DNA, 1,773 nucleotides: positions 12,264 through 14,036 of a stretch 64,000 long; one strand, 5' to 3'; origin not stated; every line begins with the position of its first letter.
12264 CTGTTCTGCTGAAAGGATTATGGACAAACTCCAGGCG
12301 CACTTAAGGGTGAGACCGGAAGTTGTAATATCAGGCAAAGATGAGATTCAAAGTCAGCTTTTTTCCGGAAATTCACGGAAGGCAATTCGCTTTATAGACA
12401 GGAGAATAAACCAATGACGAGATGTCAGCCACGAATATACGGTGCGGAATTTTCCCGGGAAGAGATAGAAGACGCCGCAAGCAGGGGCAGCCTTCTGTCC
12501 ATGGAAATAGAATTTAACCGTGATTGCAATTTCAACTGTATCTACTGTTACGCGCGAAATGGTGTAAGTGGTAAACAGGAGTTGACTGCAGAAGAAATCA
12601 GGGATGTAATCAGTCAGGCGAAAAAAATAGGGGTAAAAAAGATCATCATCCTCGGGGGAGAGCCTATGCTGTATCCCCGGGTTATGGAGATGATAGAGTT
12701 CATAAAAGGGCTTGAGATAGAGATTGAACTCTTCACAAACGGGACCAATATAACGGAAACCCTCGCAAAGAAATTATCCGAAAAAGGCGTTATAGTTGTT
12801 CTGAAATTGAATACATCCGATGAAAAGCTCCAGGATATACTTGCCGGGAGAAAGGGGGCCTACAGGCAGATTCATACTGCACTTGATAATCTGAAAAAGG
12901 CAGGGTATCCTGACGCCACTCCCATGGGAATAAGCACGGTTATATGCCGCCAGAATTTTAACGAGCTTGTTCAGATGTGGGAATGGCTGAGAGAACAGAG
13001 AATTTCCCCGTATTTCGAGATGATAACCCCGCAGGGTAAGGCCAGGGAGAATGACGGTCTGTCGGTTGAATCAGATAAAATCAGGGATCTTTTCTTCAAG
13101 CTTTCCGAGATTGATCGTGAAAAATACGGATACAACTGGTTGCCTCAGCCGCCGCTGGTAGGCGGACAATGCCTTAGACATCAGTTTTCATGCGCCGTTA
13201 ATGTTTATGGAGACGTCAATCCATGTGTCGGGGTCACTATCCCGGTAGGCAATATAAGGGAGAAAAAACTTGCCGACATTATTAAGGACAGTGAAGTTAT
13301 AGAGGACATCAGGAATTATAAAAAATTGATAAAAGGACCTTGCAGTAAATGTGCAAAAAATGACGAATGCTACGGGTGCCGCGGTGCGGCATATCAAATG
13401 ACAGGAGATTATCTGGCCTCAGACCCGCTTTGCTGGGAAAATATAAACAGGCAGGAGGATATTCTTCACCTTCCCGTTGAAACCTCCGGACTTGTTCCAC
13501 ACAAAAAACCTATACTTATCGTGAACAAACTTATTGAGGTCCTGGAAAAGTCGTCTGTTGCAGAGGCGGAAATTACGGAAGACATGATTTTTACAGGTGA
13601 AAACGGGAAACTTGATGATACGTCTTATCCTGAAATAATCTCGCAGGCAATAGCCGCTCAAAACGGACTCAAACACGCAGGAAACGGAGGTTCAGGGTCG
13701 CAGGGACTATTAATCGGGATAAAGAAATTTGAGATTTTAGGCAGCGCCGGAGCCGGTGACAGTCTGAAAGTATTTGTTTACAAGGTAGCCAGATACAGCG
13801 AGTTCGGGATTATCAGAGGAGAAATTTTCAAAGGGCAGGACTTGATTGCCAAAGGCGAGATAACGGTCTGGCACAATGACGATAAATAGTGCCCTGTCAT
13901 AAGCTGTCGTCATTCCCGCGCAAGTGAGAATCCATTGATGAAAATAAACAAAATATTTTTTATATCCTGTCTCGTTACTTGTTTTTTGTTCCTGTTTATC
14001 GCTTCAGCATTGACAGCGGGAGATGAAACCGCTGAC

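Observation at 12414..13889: Radical SAM/SPASM enzyme covalently fused to an ApeI/FabZ-like hotdog domain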

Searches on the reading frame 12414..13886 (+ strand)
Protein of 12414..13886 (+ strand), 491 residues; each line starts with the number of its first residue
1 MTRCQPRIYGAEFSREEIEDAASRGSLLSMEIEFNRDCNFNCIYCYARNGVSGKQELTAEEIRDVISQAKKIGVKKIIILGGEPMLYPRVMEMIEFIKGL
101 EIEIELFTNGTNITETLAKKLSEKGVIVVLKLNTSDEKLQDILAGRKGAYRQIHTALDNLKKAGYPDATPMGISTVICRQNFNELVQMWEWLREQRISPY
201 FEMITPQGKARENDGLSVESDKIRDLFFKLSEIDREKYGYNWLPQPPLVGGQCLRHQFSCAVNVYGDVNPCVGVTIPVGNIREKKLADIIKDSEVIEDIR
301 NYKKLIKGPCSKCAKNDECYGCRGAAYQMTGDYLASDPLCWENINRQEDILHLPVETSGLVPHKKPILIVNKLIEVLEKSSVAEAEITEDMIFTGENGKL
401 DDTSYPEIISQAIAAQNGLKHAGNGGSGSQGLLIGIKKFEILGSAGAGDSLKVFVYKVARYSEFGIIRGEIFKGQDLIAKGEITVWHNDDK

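Call 3: search_protein_families(library=pfam, proteins=[window:12414-13886:+], max_evalue=1)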
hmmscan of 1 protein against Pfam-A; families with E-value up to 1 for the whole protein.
window:12414-13886:+ (491 aa): 7 families
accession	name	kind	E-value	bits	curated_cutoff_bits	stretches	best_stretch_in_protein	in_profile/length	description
PF04055.27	Radical_SAM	-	6.2e-28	98.5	29.5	1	32-191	1-165/166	Radical SAM superfamily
PF13186.11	SPASM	-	6.5e-08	33.2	21.5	1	253-313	1-66/67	Iron-sulfur cluster-binding domain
PF13353.11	Fer4_12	-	1.2e-07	32.5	22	1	34-118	11-99/137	4Fe-4S single cluster domain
PF19025.5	DUF5751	-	0.036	14.4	27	1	52-130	4-84/116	Family of unknown function (DUF5751)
PF13344.12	Hydrolase_6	-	0.044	14.3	27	1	85-127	14-57/101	Haloacid dehalogenase-like hydrolase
PF22817.2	ApeP-like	-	0.056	13.5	27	1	360-454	10-108/158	ApeP dehydratase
PF08827.16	DUF1805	-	0.077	13.7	29.5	1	46-76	23-53/64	Domain of unknown function (DUF1805)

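Call 4: search_protein_families(library=ncbifam, proteins=[window:12414-13886:+], max_evalue=1)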
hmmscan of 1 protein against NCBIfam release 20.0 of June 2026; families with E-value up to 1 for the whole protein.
window:12414-13886:+ (491 aa): 99 families (the best 25 are shown)
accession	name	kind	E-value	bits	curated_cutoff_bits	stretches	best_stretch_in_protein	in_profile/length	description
TIGR04545.1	rSAM_ahbD_hemeb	equivalog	2.6e-42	145.5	500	2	33-228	5-202/339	heme b synthase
TIGR04055.1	rSAM_NirJ2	equivalog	3.6e-40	138.5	500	2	36-225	8-195/326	putative heme d1 biosynthesis radical SAM protein NirJ2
TIGR04053.2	TIGR04053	equivalog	8.7e-35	120.6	395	2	33-219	13-201/366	TIGR04053 family radical SAM/SPASM domain-containing protein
TIGR04303.1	GeoRSP_rSAM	equivalog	8.5e-33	114.3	400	2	29-198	6-170/325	GeoRSP system radical SAM/SPASM protein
TIGR04054.1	rSAM_NirJ1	equivalog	2.8e-32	111.8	650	2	31-198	39-203/387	putative heme d1 biosynthesis radical SAM protein NirJ1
TIGR02109.1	PQQ_syn_pqqE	equivalog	5e-31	107.9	381.35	2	28-190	7-167/358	pyrroloquinoline quinone biosynthesis protein PqqE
TIGR03962.1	mycofact_rSAM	equivalog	1.4e-30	106.7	265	1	30-342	14-333/339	mycofactocin radical SAM maturase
TIGR04051.1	rSAM_NirJ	equivalog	9.6e-29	100.4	515.45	2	35-225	9-197/354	heme d1 biosynthesis radical SAM protein NirJ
NF050035.1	rSAM_WgK_link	exception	1.3e-28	100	650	2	31-235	12-214/367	radical SAM/SPASM peptide maturase WgkB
NF001199.0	PRK00164.2-1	equivalog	1.5e-25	90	231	1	26-197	10-181/308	GTP 3',8-cyclase MoaA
TIGR02668.1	moaA_archaeal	equivalog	8.4e-25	87.4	325.25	1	26-226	8-209/303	GTP 3',8-cyclase MoaA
NF045574.1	sacti_mat_StsB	exception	1.4e-24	86.8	625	1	36-332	104-405/466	StsB family radical SAM/SPASM domain sactipeptide maturase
TIGR04546.1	rSAM_ahbC_deAc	equivalog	6e-24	84.6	650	2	34-217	45-228/390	12,18-didecarboxysiroheme deacetylase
TIGR04103.1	rSAM_nif11_3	equivalog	8.9e-24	83.8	725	1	33-233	10-207/412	nif11-class peptide radical SAM maturase 3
TIGR04347.1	pseudo_SAM_Halo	equivalog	1.9e-22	80.1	525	2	34-221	44-229/390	TIGR04347 family pseudo-SAM/SPASM protein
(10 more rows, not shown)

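Call 8: find_homologous_proteins(query=window:12414-13886:+, max_evalue=0.00001)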
Query window:12414-13886:+ (491 aa): 1875 proteins with E <= 0.00001 among 8000 candidates; the best 120 are listed.
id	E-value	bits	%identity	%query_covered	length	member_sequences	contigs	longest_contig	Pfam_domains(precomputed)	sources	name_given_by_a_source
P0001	0.0e+0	1075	95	100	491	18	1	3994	PF13186.12,PF04055.28,PF13353.12,PF22817.3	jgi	jgi:radical SAM protein with 4Fe4S-binding SPASM domain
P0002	0.0e+0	1037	90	100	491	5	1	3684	PF13186.12,PF04055.28,PF13353.12,PF22817.3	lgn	-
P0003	5.9e-278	941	81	100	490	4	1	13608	PF13186.12,PF04055.28,PF13353.12,PF22817.3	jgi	-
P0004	2.7e-252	856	73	100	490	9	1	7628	PF13186.12,PF04055.28,PF13353.12,PF22817.3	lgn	-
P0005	5.0e-245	832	73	100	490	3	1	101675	PF13186.12,PF04055.28,PF13353.12,PF22817.3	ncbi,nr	ncbi:MAG: radical SAM protein [Nitrospirae bacterium]|nr:radical SAM protein [Nitrospirota bacterium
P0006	8.5e-236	802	69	99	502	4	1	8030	PF13186.12,PF04055.28,PF13353.12,PF22817.3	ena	-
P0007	2.2e-235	800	70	100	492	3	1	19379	PF13186.12,PF04055.28,PF13353.12,PF22817.3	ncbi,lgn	-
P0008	4.5e-234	796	68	99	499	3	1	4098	PF13186.12,PF04055.28,PF13353.12,PF22817.3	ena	-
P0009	4.9e-233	792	68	100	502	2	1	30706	PF13186.12,PF04055.28,PF13353.12,PF22817.3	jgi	jgi:radical SAM protein with 4Fe4S-binding SPASM domain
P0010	1.2e-232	791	68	99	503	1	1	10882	PF13186.12,PF04055.28,PF13353.12,PF22817.3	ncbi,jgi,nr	ncbi:MAG: radical SAM protein [Nitrospiraceae bacterium]|nr:MAG: radical SAM protein [Nitrospiraceae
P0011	7.8e-232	788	67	100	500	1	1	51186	PF13186.12,PF04055.28,PF22817.3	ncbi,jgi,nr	ncbi:MAG: radical SAM protein [Nitrospiraceae bacterium]|nr:MAG: radical SAM protein [Nitrospiraceae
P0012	1.3e-231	788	68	100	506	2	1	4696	PF13186.12,PF04055.28,PF13353.12,PF22817.3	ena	-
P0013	2.3e-231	787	68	100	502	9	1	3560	PF13186.12,PF04055.28,PF22817.3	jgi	jgi:radical SAM protein with 4Fe4S-binding SPASM domain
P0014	8.1e-231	785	67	100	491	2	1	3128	PF13186.12,PF04055.28,PF13353.12,PF22817.3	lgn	-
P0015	9.8e-231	785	68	100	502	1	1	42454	PF13186.12,PF04055.28,PF13353.12,PF22817.3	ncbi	-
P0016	2.6e-230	783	67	99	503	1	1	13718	PF13186.12,PF04055.28,PF13353.12,PF22817.3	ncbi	ncbi:MAG: radical SAM protein [Nitrospirota bacterium]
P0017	3.2e-230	783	67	99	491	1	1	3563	PF13186.12,PF04055.28,PF13353.12,PF22817.3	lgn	-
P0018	4.7e-230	783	67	99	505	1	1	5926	PF13186.12,PF04055.28,PF22817.3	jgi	-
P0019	5.5e-230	782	69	100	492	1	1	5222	PF13186.12,PF04055.28,PF13353.12,PF22817.3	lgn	-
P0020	1.5e-229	781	68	99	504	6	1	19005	PF13186.12,PF04055.28,PF13353.12,PF22817.3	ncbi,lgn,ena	-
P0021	1.7e-229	781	68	100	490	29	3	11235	PF13186.12,PF04055.28,PF13353.12,PF22817.3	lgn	-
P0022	2.9e-228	777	67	100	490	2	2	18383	PF13186.12,PF04055.28,PF13353.12,PF22817.3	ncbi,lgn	-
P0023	1.8e-227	774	68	100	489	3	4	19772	PF13186.12,PF04055.28,PF13353.12,PF22817.3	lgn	-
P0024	2.2e-227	774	67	100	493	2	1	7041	PF13186.12,PF04055.28,PF13353.12,PF22817.3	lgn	-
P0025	3.1e-227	773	66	100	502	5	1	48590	PF13186.12,PF04055.28,PF13353.12,PF22817.3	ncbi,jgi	jgi:radical SAM protein with 4Fe4S-binding SPASM domain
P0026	1.5e-226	771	66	100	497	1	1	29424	PF13186.12,PF04055.28,PF13353.12,PF22817.3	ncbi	-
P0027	2.3e-226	770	66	100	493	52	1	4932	PF13186.12,PF04055.28,PF13353.12,PF22817.3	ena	-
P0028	6.3e-225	766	73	92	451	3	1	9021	PF13186.12,PF04055.28,PF22817.3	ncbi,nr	ncbi:MAG: radical SAM protein, partial [Nitrospirae bacterium]|nr:radical SAM protein [Nitrospirota 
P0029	4.8e-223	759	67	100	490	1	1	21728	PF13186.12,PF04055.28,PF13353.12,PF22817.3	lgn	-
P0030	2.9e-222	757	64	99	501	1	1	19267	PF13186.12,PF04055.28,PF13353.12,PF22817.3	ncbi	-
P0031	3.2e-222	757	65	100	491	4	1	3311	PF13186.12,PF04055.28,PF13353.12,PF22817.3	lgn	-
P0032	4.2e-222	756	65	100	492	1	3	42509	PF13186.12,PF04055.28,PF13353.12,PF22817.3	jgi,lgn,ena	jgi:radical SAM protein with 4Fe4S-binding SPASM domain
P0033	8.5e-222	755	63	100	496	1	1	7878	PF13186.12,PF04055.28,PF22817.3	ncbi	-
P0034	5.0e-221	753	65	99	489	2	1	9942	PF13186.12,PF04055.28,PF13353.12,PF22817.3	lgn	-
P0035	2.0e-220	751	65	100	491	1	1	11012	PF13186.12,PF04055.28,PF13353.12,PF22817.3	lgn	-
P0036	4.3e-220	750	63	100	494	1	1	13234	PF13186.12,PF04055.28,PF22817.3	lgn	-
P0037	6.2e-219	746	63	100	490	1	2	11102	PF13186.12,PF04055.28,PF13353.12,PF22817.3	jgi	jgi:radical SAM protein with 4Fe4S-binding SPASM domain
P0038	2.7e-218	744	63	100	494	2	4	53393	PF13186.12,PF04055.28,PF13353.12,PF22817.3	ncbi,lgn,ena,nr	ncbi:MAG TPA: radical SAM protein [Nitrospirae bacterium]|nr:radical SAM protein [Nitrospirota bacte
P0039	4.2e-217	740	68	94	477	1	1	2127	PF13186.12,PF04055.28,PF13353.12,PF22817.3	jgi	jgi:radical SAM protein with 4Fe4S-binding SPASM domain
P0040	9.2e-217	739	64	98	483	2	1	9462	PF13186.12,PF04055.28,PF22817.3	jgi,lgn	jgi:radical SAM protein with 4Fe4S-binding SPASM domain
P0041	1.2e-215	735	61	100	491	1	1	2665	PF13186.12,PF04055.28,PF13353.12,PF22817.3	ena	-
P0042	4.5e-215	733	63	100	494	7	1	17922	PF13186.12,PF04055.28,PF13353.12,PF22817.3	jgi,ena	jgi:radical SAM protein with 4Fe4S-binding SPASM domain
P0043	9.8e-215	732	63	100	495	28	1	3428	PF13186.12,PF04055.28,PF13353.12,PF22817.3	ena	-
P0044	1.9e-214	731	63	100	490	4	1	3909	PF13186.12,PF04055.28,PF13353.12,PF22817.3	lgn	-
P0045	2.1e-214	731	63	98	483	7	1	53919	PF13186.12,PF04055.28,PF13353.12,PF22817.3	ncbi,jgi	-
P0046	3.9e-214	730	63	98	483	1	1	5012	PF13186.12,PF04055.28,PF22817.3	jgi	jgi:radical SAM protein with 4Fe4S-binding SPASM domain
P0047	4.0e-214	730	66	99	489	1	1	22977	PF13186.12,PF04055.28,PF22817.3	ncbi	ncbi:MAG: radical SAM protein [Pseudomonadota bacterium]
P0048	6.7e-214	729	63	100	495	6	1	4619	PF13186.12,PF04055.28,PF13353.12,PF22817.3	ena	-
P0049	1.2e-213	728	63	100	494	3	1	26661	PF13186.12,PF04055.28,PF13353.12,PF22817.3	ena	-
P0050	1.3e-213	728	62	99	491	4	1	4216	PF13186.12,PF04055.28,PF13353.12,PF22817.3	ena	-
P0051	3.0e-213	727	63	100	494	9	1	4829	PF13186.12,PF04055.28,PF13353.12,PF22817.3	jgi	jgi:radical SAM protein with 4Fe4S-binding SPASM domain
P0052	3.4e-213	727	62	99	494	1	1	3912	PF13186.12,PF04055.28,PF13353.12,PF22817.3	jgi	-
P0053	1.9e-212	725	62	100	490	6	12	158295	PF13186.12,PF04055.28,PF13353.12,PF22817.3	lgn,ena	-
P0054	2.4e-212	724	62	99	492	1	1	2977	PF13186.12,PF04055.28,PF13353.12,PF22817.3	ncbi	-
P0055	3.4e-212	724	61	100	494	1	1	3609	PF13186.12,PF04055.28,PF13353.12,PF22817.3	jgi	jgi:MoaA/NifB/PqqE/SkfB family radical SAM enzyme/predicted hotdog family 3-hydroxylacyl-ACP dehydra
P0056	4.8e-211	720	61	100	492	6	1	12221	PF13186.12,PF04055.28,PF13353.12,PF22817.3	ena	-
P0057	1.1e-210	719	60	99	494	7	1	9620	PF13186.12,PF04055.28,PF13353.12,PF22817.3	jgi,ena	-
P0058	1.5e-210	718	63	100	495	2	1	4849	PF13186.12,PF04055.28,PF13353.12,PF22817.3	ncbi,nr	ncbi:MAG: radical SAM protein [Nitrospirae bacterium]|nr:MAG: radical SAM protein [Nitrospirota bact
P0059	1.7e-210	718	60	100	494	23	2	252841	PF13186.12,PF04055.28,PF22817.3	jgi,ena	-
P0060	2.1e-210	718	61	100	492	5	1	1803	PF13186.12,PF04055.28,PF22817.3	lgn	-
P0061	7.2e-210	716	60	100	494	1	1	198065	PF13186.12,PF04055.28,PF22817.3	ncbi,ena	-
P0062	8.5e-210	716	60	99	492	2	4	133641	PF13186.12,PF04055.28,PF22817.3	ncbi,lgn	-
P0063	3.3e-209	714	61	99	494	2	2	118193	PF13186.12,PF04055.28,PF13353.12,PF22817.3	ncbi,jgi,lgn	-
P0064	4.5e-209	713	61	99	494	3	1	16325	PF13186.12,PF04055.28,PF13353.12,PF22817.3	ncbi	-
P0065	4.6e-209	713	61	99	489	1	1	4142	PF13186.12,PF04055.28,PF13353.12,PF22817.3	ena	-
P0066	6.0e-209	713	60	100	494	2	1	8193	PF13186.12,PF04055.28,PF22817.3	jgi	jgi:radical SAM protein with 4Fe4S-binding SPASM domain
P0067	6.1e-209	713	60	100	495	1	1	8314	PF13186.12,PF04055.28,PF13353.12,PF22817.3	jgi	jgi:radical SAM protein with 4Fe4S-binding SPASM domain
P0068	1.0e-208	712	60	100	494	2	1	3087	PF13186.12,PF04055.28,PF22817.3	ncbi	-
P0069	1.9e-208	711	60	100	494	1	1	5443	PF13186.12,PF04055.28,PF22817.3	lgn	-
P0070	2.0e-208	711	60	100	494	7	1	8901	PF13186.12,PF04055.28,PF22817.3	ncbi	-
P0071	3.0e-208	711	59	100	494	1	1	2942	PF13186.12,PF04055.28,PF22817.3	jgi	jgi:radical SAM protein with 4Fe4S-binding SPASM domain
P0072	3.2e-208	711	60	100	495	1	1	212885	PF13186.12,PF04055.28,PF22817.3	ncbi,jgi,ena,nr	ncbi:MAG TPA: radical SAM protein [Nitrospirota bacterium]|nr:radical SAM protein [Nitrospirota bact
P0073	5.5e-208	710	59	100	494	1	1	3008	PF13186.12,PF04055.28,PF22817.3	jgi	-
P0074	7.4e-208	709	60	100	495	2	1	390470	PF13186.12,PF04055.28,PF22817.3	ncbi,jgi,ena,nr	ncbi:MAG: radical SAM protein [Nitrospirae bacterium]|nr:radical SAM protein [Nitrospirota bacterium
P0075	1.3e-207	709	59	100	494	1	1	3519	PF13186.12,PF04055.28,PF22817.3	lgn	-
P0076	2.0e-207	708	60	100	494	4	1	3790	PF13186.12,PF04055.28,PF22817.3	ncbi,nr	ncbi:MAG TPA: radical SAM protein [Nitrospirota bacterium]|nr:radical SAM protein [Nitrospirota bact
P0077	6.0e-207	706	59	100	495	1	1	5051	PF13186.12,PF04055.28,PF13353.12,PF22817.3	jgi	jgi:radical SAM protein with 4Fe4S-binding SPASM domain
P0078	6.5e-207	706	60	100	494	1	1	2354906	PF13186.12,PF04055.28,PF22817.3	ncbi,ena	-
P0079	1.1e-206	706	60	100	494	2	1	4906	PF13186.12,PF04055.28,PF22817.3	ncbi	-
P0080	1.4e-206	705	59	100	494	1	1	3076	PF13186.12,PF04055.28,PF22817.3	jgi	jgi:radical SAM protein with 4Fe4S-binding SPASM domain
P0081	2.5e-206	704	59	100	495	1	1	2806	PF13186.12,PF04055.28,PF13353.12,PF22817.3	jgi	jgi:radical SAM protein with 4Fe4S-binding SPASM domain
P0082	5.8e-206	703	60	100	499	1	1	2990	PF13186.12,PF04055.28,PF13353.12,PF22817.3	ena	-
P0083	6.4e-206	703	59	100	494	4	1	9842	PF13186.12,PF04055.28,PF22817.3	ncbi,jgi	jgi:radical SAM protein with 4Fe4S-binding SPASM domain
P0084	8.3e-206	703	59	100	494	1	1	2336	PF13186.12,PF04055.28,PF22817.3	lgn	-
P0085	9.2e-206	702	62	99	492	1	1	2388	PF13186.12,PF04055.28,PF22817.3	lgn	-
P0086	1.0e-205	702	60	100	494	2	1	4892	PF13186.12,PF04055.28,PF22817.3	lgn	-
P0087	1.2e-205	702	60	100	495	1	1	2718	PF13186.12,PF04055.28,PF22817.3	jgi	-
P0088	2.1e-205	701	61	100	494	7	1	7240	PF13186.12,PF04055.28,PF13353.12,PF22817.3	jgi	-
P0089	2.2e-205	701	59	100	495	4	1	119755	PF13186.12,PF04055.28,PF13353.12,PF22817.3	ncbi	-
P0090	2.5e-205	701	58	100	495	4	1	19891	PF13186.12,PF04055.28,PF22817.3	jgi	jgi:radical SAM protein with 4Fe4S-binding SPASM domain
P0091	2.9e-205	701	59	100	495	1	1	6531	PF13186.12,PF04055.28,PF22817.3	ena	-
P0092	2.9e-205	701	58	99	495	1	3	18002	PF13186.12,PF04055.28,PF13353.12,PF22817.3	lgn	-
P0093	3.1e-205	701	59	100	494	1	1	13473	PF13186.12,PF04055.28,PF22817.3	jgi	jgi:radical SAM protein with 4Fe4S-binding SPASM domain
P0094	3.2e-205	701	60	100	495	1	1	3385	PF13186.12,PF04055.28,PF22817.3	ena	-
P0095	3.4e-205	701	60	100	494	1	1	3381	PF13186.12,PF04055.28,PF13353.12,PF22817.3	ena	-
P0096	7.6e-205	699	59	100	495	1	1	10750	PF13186.12,PF04055.28,PF22817.3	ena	-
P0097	9.1e-205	699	60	99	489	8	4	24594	PF13186.12,PF04055.28,PF13353.12,PF22817.3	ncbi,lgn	-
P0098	9.8e-205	699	59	100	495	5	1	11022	PF13186.12,PF04055.28,PF13353.12,PF22817.3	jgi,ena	-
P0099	1.2e-204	699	59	100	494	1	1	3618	PF13186.12,PF04055.28,PF22817.3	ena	-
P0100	1.3e-204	699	59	100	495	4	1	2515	PF13186.12,PF04055.28,PF13353.12,PF22817.3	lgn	-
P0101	1.7e-204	698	59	100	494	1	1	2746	PF13186.12,PF04055.28,PF22817.3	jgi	jgi:radical SAM protein with 4Fe4S-binding SPASM domain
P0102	1.7e-204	698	59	100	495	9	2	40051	PF13186.12,PF04055.28,PF22817.3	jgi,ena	-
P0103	2.9e-204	698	59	100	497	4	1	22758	PF13186.12,PF04055.28,PF13353.12,PF22817.3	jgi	jgi:radical SAM protein with 4Fe4S-binding SPASM domain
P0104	3.2e-204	697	59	100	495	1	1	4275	PF13186.12,PF04055.28,PF13353.12,PF22817.3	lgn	-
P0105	5.1e-204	697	60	100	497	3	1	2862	PF13186.12,PF04055.28,PF13353.12,PF22817.3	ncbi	-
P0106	5.2e-204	697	60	99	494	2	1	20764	PF13186.12,PF04055.28,PF22817.3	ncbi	ncbi:MAG TPA: radical SAM protein [Nitrospirota bacterium]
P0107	6.1e-204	696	60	100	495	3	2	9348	PF13186.12,PF04055.28,PF13353.12,PF22817.3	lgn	-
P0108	8.7e-204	696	59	99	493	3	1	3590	PF13186.12,PF04055.28,PF22817.3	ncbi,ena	-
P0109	1.2e-203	696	59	99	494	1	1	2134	PF13186.12,PF04055.28,PF13353.12,PF22817.3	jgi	jgi:radical SAM protein with 4Fe4S-binding SPASM domain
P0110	1.9e-203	695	60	100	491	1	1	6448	PF13186.12,PF04055.28,PF13353.12,PF22817.3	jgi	jgi:radical SAM protein with 4Fe4S-binding SPASM domain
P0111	2.6e-203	694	59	100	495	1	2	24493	PF13186.12,PF04055.28,PF22817.3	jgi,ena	-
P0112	2.6e-203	694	59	99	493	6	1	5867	PF13186.12,PF04055.28,PF13353.12,PF22817.3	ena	-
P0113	3.0e-203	694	58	100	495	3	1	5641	PF13186.12,PF04055.28,PF22817.3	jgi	jgi:radical SAM protein with 4Fe4S-binding SPASM domain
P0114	3.6e-203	694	59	99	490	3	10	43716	PF13186.12,PF04055.28,PF13353.12,PF22817.3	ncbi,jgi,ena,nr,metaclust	ncbi:MAG: hypothetical protein A2X56_08485 [Nitrospirae bacterium GWC2_57_13]|jgi:radical SAM protei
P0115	4.4e-203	694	60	99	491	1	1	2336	PF13186.12,PF04055.28,PF13353.12,PF22817.3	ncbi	-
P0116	4.5e-203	694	59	100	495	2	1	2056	PF13186.12,PF04055.28,PF22817.3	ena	-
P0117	4.7e-203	694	58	100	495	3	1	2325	PF13186.12,PF04055.28,PF22817.3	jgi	jgi:radical SAM protein with 4Fe4S-binding SPASM domain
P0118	5.3e-203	693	59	100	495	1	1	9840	PF13186.12,PF04055.28,PF13353.12,PF22817.3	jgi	jgi:radical SAM protein with 4Fe4S-binding SPASM domain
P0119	5.5e-203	693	58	100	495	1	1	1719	PF13186.12,PF04055.28,PF13353.12,PF22817.3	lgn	-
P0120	6.5e-203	693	60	100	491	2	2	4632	PF13186.12,PF04055.28,PF13353.12,PF22817.3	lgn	-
